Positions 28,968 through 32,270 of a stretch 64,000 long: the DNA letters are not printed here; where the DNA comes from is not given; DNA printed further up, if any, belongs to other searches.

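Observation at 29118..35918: In-operon gene fusion and fission: 1000-aa tandem HdrA'-HdrA next to its split paralog pair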

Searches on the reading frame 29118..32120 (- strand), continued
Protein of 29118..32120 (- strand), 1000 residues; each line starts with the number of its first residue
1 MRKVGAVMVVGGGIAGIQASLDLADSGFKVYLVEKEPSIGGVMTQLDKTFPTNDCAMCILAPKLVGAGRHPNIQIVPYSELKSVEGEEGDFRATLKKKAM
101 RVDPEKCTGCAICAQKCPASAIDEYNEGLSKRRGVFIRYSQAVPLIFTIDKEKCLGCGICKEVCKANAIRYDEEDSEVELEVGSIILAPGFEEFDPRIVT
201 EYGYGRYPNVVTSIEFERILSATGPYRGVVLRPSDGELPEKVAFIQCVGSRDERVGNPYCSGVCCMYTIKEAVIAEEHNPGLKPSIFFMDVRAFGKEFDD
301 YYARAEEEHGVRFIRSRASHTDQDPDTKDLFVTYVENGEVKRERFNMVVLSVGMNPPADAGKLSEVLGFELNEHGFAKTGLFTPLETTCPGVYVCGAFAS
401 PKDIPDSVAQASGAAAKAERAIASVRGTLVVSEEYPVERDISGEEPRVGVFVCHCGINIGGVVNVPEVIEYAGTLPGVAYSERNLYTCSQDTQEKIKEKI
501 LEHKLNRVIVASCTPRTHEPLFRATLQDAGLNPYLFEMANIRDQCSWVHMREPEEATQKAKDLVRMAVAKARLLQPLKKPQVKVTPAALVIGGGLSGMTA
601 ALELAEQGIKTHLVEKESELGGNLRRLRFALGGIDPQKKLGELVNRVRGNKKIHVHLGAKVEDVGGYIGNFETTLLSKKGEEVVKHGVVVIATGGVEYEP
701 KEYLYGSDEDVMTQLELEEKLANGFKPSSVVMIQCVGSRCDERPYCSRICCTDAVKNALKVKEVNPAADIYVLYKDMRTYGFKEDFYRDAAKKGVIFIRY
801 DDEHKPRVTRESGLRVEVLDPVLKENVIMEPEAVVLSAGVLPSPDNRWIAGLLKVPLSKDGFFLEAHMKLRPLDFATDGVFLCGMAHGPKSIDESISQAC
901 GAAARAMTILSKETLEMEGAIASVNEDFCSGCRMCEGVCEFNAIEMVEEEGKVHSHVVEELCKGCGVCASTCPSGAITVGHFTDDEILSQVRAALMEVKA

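Call 12: find_related_loci(query=window:29118-32120:-, collection=genome_contigs, flank=10000)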
Query window:29118-32120:- (1000 aa) in genome_contigs; peptide patterns used: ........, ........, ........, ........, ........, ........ (x = any residue, [..] = any of these).
600 stretches matched a pattern (row limit reached: there are more); 592 encode a relative of the query (tblastn E <= 1e-3); the best 80 are kept; 80 distinct loci.
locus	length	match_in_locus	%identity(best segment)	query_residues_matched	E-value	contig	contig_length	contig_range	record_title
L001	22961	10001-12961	82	14-999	0e+0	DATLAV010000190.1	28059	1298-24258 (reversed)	MAG TPA_asm: Patescibacteria group bacterium isolate SMAG_U14280 k141_4742187, whole genome shotgun sequence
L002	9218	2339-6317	77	3-1000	0e+0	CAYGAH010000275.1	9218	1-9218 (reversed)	MAG TPA_asm: uncultured Candidatus Bathyarchaeia archaeon isolate ERP108616_co1_399 genome assembly, contig: k119_111337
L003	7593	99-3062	77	14-1000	0e+0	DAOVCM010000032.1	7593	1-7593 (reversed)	MAG TPA_asm: Candidatus Bathyarchaeota archaeon isolate CSMAG_1031 CSMAG_1031_k141_1154059_length_7593_cov_9.4612, whole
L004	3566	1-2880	77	6-999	0e+0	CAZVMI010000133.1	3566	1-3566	MAG TPA_asm: uncultured Candidatus Bathyarchaeia archaeon isolate binchicken_co333_214 genome assembly, contig: NODE_213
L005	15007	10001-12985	73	1-995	0e+0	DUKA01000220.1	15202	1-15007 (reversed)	MAG TPA_asm: Candidatus Bathyarchaeota archaeon isolate UBA8941 contig_47206, whole genome shotgun sequence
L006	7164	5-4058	73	1-997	0e+0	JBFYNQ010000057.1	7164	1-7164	MAG: Candidatus Bathyarchaeota archaeon isolate PPR_0093 k121_1257057, whole genome shotgun sequence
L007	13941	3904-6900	72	1-999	0e+0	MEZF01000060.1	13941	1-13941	MAG: Candidatus Bathyarchaeota archaeon RBG_13_52_12 RBG_13_scaffold_2895, whole genome shotgun sequence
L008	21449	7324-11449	74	1-997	0e+0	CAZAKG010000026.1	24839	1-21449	MAG TPA_asm: uncultured Candidatus Bathyarchaeia archaeon isolate binchicken_co283_234 genome assembly, contig: NODE_124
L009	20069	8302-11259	74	14-999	0e+0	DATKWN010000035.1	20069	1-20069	MAG TPA_asm: Candidatus Krumholzibacteriaceae bacterium isolate SMAG_U14164 k141_4496943, whole genome shotgun sequence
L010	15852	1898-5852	71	3-1000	0e+0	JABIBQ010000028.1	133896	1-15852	MAG: Candidatus Bathyarchaeota archaeon isolate SI048_bin30 k141_402785, whole genome shotgun sequence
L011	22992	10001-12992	73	1-997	0e+0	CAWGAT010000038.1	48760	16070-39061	MAG: Candidatus Bathyarchaeota archaeon isolate MFD04408.bin.2.76 genome assembly, contig: contig_65765, whole genome sh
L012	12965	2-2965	68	8-999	0e+0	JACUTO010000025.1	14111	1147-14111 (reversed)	MAG: Candidatus Bathyarchaeota archaeon isolate Kmv02 NODE_2149_length_14111_cov_24.162706, whole genome shotgun sequenc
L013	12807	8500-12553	66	14-997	0e+0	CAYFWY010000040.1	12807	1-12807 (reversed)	MAG TPA_asm: uncultured Candidatus Bathyarchaeia archaeon isolate ERP108616_co2_35 genome assembly, contig: NODE_8520_le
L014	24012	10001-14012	66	18-997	0e+0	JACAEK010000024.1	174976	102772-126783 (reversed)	MAG: Candidatus Bathyarchaeota archaeon isolate L.E.AR.33 k119_826175, whole genome shotgun sequence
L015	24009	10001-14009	67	17-999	0e+0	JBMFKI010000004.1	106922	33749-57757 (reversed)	MAG: Candidatus Bathyarchaeia archaeon isolate KM4336-19 NODE_4_length_106922_cov_13.036165, whole genome shotgun sequen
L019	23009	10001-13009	65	3-1000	0e+0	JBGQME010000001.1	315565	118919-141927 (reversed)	MAG: Candidatus Bathyarchaeia archaeon isolate OBJ2_061818_150_25 k141_758685_length_315565_cov_26.0000, whole genome sh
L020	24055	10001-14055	66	17-1000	0e+0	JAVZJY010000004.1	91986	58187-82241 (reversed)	MAG: Candidatus Bathyarchaeia archaeon isolate DRTY-6_201907_bins_103 DRTY-6_201907_bins_103_scaffold_4, whole genome sh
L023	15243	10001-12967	65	17-1000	0e+0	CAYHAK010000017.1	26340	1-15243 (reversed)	MAG TPA_asm: uncultured Candidatus Bathyarchaeia archaeon isolate ERP119294_co4_366 genome assembly, contig: NODE_1543_l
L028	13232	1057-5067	64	21-1000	0e+0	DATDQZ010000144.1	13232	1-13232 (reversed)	MAG TPA_asm: Candidatus Bathyarchaeia archaeon isolate SMAG_U7964 k141_1279493, whole genome shotgun sequence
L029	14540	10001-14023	64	17-1000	0e+0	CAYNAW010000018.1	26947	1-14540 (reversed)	MAG TPA_asm: uncultured Candidatus Bathyarchaeia archaeon isolate binchicken_co327_101 genome assembly, contig: NODE_320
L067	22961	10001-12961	55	18-1000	0e+0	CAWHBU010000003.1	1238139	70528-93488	MAG: uncultured delta proteobacterium isolate MFD03726.bin.2.155 genome assembly, contig: contig_10500, whole genome sho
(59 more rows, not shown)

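Call 31: search_protein_families(library=pfam, proteins=[L014:8498-10231:+, L002:833-2551:+], max_evalue=0.0001)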
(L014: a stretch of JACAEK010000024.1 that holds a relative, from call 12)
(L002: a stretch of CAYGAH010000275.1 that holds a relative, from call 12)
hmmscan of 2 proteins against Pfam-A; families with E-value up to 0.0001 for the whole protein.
L014:8498-10231:+ (577 aa): 21 families
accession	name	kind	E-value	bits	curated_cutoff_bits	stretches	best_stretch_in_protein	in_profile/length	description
PF07992.20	Pyr_redox_2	-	2.5e-31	109.6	26.1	1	108-403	2-291/291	Pyridine nucleotide-disulphide oxidoreductase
PF14691.11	Fer4_20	-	3.3e-19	69.2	25.8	1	14-94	29-112/113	Dihydroprymidine dehydrogenase domain II, 4Fe-4S cluster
PF00070.33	Pyr_redox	-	2.2e-15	57.4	22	2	108-142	1-35/82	Pyridine nucleotide-disulphide oxidoreductase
PF13738.12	Pyr_redox_3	-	3.8e-15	56.4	30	1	194-272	126-198/305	Pyridine nucleotide-disulphide oxidoreductase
PF13450.12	NAD_binding_8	-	6.7e-11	42.8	21.9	1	111-146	1-36/68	NAD(P)-binding Rossmann-like domain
PF01266.30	DAO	-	6.2e-10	39.6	27.9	1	108-143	1-37/353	FAD dependent oxidoreductase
PF00037.32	Fer4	-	4.5e-09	36.2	21.1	1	503-525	2-24/24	4Fe-4S binding domain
PF14697.11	Fer4_21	-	1.8e-08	34.8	35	1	502-556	1-59/59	4Fe-4S dicluster domain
PF12831.13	FAD_oxidored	-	8e-08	32.4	27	1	109-148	2-41/416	FAD dependent oxidoreductase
PF12838.12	Fer4_7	-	2e-07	31.8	27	1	509-553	2-52/52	4Fe-4S dicluster domain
PF01946.23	Thi4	-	2.1e-07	30.9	26.2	1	107-173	18-84/235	Thi4 family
PF01134.28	GIDA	-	2.7e-07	30.4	22.1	0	109-135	2-28/391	Glucose inhibited division protein A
PF13237.11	Fer4_10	-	3.1e-07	30.7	25.5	1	503-550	3-53/53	4Fe-4S dicluster domain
PF01262.27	AlaDh_PNT_C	-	8.3e-07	29.1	23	0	238-270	29-60/214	Alanine dehydrogenase/PNT, C-terminal domain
PF12837.12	Fer4_6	-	1.1e-06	28.7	25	1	503-524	3-24/24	4Fe-4S binding domain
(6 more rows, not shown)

L002:833-2551:+ (572 aa): 20 families
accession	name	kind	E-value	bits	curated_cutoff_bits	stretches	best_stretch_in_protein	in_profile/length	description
PF07992.20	Pyr_redox_2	-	3.1e-34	119.2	26.1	1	115-409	2-291/291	Pyridine nucleotide-disulphide oxidoreductase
PF14691.11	Fer4_20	-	1.8e-18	66.8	25.8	1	9-97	23-109/113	Dihydroprymidine dehydrogenase domain II, 4Fe-4S cluster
PF00070.33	Pyr_redox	-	5.3e-13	49.7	22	1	246-318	1-78/82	Pyridine nucleotide-disulphide oxidoreductase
PF00037.32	Fer4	-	4.9e-11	42.4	21.1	2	504-526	1-23/24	4Fe-4S binding domain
PF13738.12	Pyr_redox_3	-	1.1e-10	41.7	30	1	244-393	164-305/305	Pyridine nucleotide-disulphide oxidoreductase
PF13450.12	NAD_binding_8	-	3.3e-10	40.5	21.9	1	118-153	1-36/68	NAD(P)-binding Rossmann-like domain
PF14697.11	Fer4_21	-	1e-09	38.8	35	1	506-558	3-59/59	4Fe-4S dicluster domain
PF12837.12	Fer4_6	-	4.8e-09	36.2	25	2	533-556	1-24/24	4Fe-4S binding domain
PF01266.30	DAO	-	5.1e-09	36.6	27.9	1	115-150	1-37/353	FAD dependent oxidoreductase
PF13187.11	Fer4_9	-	5.1e-09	36.5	27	1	510-556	1-52/52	4Fe-4S dicluster domain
PF01262.27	AlaDh_PNT_C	-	1.2e-08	35.1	23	0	108-147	23-62/214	Alanine dehydrogenase/PNT, C-terminal domain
PF12838.12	Fer4_7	-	1.9e-07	31.9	27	1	511-554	2-51/52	4Fe-4S dicluster domain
PF13237.11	Fer4_10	-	2.7e-07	30.8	25.5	1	505-552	3-53/53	4Fe-4S dicluster domain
PF12831.13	FAD_oxidored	-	5e-07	29.8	27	1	116-152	2-38/416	FAD dependent oxidoreductase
PF25160.1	LdpA_Fe-S-bd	-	6.3e-07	29.5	27.6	1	517-560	9-47/49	LdpA Fe-S cluster-binding domain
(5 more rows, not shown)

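Call 32: list_cluster_members(proteins=[P0001, window:32896-34593:-])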
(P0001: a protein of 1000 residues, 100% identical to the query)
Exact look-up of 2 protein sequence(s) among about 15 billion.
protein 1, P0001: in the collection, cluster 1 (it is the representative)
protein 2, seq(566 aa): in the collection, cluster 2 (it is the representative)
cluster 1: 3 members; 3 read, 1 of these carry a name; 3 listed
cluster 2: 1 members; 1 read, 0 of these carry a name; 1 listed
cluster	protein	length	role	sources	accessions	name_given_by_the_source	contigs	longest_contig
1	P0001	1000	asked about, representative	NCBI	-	-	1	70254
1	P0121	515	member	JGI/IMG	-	heterodisulfide reductase subunit A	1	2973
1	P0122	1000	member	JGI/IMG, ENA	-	-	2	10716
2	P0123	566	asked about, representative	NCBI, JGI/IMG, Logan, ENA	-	-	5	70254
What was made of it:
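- The identical 566-aa product is called on 5 independent contigs (call 32).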

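Call 45: predict_structure(alignment_id=A1)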
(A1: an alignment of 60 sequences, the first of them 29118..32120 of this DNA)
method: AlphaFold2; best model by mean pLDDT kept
length: 1000 residues; sequences in the alignment: 60
mean_pLDDT: 82.5   pTM: 0.85
mean pLDDT of the five models: 82.5, 81.3, 79.3, 77.2, 75.3
residues with pLDDT >= 90: 410; 70-90: 431; 50-70: 94; < 50: 65
segments of 3 or more residues with pLDDT < 50: 38-41, 45-56, 120-144, 223-226, 293-297, 866-877
pLDDT, mean of each block of 10 residues (from residue 1): 92 82 92 69 45 47 73 86 95 91 75 63 33 36 54 78 86 89 94 83 87 74 52 82 89 78 69 77 85 49 75 85 88 88 94 84 95 91 94 89 72 92 90 83 90 70 85 94 77 85 94 70 89 89 60 84 92 86 93 97 95 96 93 91 97 96 87 92 95 92 92 95 95 89 76 91 96 77 81 92 89 90 88 94 92 80 59 49 87 90 89 80 87 85 83 85 78 84 82 82
secondary structure, 60 per line:
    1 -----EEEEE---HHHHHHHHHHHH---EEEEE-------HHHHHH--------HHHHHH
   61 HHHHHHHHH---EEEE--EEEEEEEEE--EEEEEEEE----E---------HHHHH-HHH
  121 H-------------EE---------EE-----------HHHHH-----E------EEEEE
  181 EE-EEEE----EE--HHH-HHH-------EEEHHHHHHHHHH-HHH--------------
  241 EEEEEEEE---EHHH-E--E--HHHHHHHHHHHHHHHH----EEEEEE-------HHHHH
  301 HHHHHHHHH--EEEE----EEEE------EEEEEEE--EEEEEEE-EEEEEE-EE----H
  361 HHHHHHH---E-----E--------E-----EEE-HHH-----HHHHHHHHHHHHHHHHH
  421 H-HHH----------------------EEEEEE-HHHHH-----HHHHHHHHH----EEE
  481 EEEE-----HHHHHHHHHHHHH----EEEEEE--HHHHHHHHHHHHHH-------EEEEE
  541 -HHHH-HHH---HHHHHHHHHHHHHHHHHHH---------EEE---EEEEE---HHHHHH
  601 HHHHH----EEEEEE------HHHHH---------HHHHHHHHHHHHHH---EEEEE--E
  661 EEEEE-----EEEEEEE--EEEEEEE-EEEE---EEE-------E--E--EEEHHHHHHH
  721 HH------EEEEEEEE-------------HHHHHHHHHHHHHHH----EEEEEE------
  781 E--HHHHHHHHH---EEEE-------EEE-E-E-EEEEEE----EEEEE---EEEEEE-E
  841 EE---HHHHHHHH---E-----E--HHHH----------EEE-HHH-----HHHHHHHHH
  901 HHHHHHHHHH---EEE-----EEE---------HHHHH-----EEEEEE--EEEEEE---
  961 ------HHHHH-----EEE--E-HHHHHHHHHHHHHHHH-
elements in order (helices of 4 or more, strands of 3 or more residues): E6-10 H14-25 E29-33 H41-46 H55-69 E73-76 E79-87 E90-97 H112-116 H118-121 H159-163 E176-182 E184-187 E210-212 H213-222 E241-248 H263-278 E283-288 H296-309 E312-315 E320-323 E330-336 E339-345 E347-352 H360-367 E392-394 H404-421 E448-453 H455-459 H465-473 E478-484 H490-502 E507-512 H515-528 E536-540 H542-545 H553-571 E581-583 E587-591 H595-605 E610-615 H622-626 H636-649 E653-657 E660-665 E671-677 E680-686 E688-691 E695-697 E711-713 H714-722 E729-736 H750-764 E769-774 H784-792 E796-799 E807-809 E815-820 E825-829 E833-838 E840-842 H846-853 H866-869 E880-882 H892-910 E914-916 E922-924 H934-938 E944-949 E952-957 H967-971 E977-979 H984-999
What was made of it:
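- AlphaFold2: pTM 0.85 over 1000 residues (call 45).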
